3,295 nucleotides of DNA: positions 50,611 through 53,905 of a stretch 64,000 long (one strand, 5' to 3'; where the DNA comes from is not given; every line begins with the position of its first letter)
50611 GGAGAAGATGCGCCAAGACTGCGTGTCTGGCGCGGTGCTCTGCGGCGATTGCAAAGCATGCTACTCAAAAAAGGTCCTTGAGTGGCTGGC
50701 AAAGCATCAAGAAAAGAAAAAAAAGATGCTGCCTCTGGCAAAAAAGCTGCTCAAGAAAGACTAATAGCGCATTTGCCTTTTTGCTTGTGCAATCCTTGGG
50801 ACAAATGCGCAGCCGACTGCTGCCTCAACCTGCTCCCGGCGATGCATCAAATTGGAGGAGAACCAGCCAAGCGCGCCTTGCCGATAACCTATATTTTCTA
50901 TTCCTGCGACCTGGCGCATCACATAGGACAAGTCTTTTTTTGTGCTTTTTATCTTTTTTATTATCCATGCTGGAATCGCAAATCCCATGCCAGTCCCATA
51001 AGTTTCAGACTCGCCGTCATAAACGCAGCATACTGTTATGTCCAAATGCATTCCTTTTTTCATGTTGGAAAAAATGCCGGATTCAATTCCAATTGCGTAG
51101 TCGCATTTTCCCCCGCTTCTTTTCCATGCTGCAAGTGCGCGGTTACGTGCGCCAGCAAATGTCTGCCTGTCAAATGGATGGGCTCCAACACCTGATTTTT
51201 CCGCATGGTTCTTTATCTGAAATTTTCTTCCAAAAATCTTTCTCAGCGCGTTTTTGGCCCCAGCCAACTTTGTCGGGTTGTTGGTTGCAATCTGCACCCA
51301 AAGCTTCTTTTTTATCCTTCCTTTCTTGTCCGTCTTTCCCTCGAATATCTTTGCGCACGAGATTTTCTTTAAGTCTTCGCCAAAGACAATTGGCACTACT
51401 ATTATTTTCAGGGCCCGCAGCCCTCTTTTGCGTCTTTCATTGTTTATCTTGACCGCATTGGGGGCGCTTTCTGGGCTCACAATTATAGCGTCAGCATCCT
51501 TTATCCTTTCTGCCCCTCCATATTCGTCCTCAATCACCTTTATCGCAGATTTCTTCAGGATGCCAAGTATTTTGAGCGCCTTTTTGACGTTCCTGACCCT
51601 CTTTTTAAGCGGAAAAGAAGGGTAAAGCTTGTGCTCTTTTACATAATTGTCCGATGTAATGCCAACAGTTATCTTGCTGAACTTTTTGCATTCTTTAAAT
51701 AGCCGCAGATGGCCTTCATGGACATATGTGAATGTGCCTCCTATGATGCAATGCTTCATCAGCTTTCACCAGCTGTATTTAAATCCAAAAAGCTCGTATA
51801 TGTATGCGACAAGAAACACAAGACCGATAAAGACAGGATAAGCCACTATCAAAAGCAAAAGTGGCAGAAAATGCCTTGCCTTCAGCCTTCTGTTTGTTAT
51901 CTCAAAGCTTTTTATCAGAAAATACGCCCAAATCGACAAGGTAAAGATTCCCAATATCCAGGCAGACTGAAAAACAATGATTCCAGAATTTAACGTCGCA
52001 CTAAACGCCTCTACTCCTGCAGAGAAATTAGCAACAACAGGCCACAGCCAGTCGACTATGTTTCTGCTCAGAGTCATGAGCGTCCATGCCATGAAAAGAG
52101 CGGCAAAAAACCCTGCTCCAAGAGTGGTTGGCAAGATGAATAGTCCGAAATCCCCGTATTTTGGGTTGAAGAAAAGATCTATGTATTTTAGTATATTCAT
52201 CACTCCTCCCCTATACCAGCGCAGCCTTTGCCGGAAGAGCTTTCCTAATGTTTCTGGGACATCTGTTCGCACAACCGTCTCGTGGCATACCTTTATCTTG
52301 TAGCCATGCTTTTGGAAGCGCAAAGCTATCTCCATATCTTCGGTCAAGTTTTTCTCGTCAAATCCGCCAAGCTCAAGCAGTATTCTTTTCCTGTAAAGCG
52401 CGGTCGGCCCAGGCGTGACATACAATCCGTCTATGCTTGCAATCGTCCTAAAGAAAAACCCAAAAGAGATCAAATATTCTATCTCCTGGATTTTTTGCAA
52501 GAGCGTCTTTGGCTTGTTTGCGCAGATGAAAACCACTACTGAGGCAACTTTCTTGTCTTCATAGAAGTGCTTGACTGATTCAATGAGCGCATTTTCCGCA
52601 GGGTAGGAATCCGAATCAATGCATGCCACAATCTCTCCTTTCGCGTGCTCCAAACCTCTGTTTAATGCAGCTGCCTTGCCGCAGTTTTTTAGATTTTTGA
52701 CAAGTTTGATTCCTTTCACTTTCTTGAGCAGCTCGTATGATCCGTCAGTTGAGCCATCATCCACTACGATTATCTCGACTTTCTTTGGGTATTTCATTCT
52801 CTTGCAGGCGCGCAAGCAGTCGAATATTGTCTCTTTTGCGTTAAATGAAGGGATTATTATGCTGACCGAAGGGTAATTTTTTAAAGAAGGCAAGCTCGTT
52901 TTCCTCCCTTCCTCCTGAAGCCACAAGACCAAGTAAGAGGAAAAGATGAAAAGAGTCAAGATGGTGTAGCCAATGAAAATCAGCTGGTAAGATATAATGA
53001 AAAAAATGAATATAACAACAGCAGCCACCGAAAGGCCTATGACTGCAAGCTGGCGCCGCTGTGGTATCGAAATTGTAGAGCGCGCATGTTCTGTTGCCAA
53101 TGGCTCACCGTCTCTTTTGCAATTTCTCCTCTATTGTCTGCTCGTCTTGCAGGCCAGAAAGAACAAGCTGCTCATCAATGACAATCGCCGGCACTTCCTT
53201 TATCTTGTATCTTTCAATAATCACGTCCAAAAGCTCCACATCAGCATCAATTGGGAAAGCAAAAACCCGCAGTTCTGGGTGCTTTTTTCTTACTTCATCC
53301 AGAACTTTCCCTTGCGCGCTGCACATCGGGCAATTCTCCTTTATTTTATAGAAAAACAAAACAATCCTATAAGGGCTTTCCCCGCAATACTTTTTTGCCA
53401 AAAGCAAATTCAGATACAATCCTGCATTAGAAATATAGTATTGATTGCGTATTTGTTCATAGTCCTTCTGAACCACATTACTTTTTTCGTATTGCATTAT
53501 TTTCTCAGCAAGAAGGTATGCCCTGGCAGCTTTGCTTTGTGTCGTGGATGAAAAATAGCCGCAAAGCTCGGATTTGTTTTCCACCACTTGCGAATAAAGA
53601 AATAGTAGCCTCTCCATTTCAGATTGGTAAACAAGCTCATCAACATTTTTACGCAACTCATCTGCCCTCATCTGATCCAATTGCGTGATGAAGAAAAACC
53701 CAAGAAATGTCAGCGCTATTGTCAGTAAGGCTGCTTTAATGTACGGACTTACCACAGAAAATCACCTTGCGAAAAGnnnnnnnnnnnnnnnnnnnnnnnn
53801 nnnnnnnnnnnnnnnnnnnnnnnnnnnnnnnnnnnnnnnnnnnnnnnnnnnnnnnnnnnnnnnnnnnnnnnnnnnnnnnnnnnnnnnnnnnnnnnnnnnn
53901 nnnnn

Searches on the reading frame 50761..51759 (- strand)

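Call 79: search_protein_families(library=pfam, proteins=[window:50761-51759:-], max_evalue=0.001)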
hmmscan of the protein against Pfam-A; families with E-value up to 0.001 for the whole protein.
window:50761-51759:- (332 aa): 2 families
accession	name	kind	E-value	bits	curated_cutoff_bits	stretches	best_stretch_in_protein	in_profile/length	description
PF01931.24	NTPase_I-T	-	1.7e-38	132.5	25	1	158-323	1-162/162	Protein of unknown function DUF84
PF01467.32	CTP_transf_like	-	4.3e-11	43.6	21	1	5-138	1-130/133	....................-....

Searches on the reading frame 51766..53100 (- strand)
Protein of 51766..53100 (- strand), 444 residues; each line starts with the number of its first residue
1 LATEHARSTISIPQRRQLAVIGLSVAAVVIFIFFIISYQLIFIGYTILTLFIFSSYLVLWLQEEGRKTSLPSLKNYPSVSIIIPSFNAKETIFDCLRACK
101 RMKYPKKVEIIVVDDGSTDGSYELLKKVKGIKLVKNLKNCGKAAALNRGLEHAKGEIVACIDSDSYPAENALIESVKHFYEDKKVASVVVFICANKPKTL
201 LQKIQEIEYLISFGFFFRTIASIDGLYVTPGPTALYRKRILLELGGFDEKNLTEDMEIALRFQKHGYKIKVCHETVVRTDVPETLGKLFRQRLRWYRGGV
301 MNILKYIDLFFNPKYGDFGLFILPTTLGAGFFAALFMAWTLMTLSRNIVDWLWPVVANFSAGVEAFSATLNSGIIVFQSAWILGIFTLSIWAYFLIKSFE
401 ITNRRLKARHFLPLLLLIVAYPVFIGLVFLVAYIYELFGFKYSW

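Call 14: search_protein_families(library=pfam, proteins=[window:51766-53100:-], max_evalue=0.001)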
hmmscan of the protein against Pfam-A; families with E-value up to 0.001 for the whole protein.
window:51766-53100:- (444 aa): 6 families
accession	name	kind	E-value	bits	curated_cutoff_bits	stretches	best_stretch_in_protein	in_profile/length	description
PF00535.33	Glycos_transf_2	-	1.3e-31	110.3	23.3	1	80-243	1-166/168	Glycosyl transferase family 2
PF13641.12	Glyco_tranf_2_3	-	8.2e-28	98.4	27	1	77-298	1-230/230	Glycosyltransferase like family 2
PF13632.12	Glyco_trans_2_3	-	5.4e-22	79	27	1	157-354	1-186/198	Glycosyl transferase family group 2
PF10111.15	Glyco_tranf_2_2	-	1.4e-17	64.5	27.3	1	80-269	1-206/276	Glycosyltransferase like family 2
PF13506.12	Glyco_transf_21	-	2.9e-15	56.6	21.7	1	142-297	18-174/174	Glycosyl transferase family 21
PF03142.21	Chitin_synth_2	-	0.00013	21.3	27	0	149-238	196-286/527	Chitin synthase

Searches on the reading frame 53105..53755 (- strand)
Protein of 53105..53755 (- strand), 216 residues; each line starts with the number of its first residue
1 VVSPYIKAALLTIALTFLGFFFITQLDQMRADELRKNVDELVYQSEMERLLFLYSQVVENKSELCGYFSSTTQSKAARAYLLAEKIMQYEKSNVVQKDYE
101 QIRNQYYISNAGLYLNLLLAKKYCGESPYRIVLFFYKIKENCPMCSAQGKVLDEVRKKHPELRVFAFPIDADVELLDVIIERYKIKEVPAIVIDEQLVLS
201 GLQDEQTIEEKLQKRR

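Call 14: search_protein_families(library=pfam, proteins=[window:53105-53755:-], max_evalue=0.001)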
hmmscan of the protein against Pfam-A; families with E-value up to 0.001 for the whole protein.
window:53105-53755:- (216 aa): 2 families
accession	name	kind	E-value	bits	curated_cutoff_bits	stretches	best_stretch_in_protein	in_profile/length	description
PF13192.12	Thioredoxin_3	-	1.2e-06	28.9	24.8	1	139-212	7-75/76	Thioredoxin domain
PF00462.30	Glutaredoxin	-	0.0002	21.9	22.9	1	139-198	6-60/60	Glutaredoxin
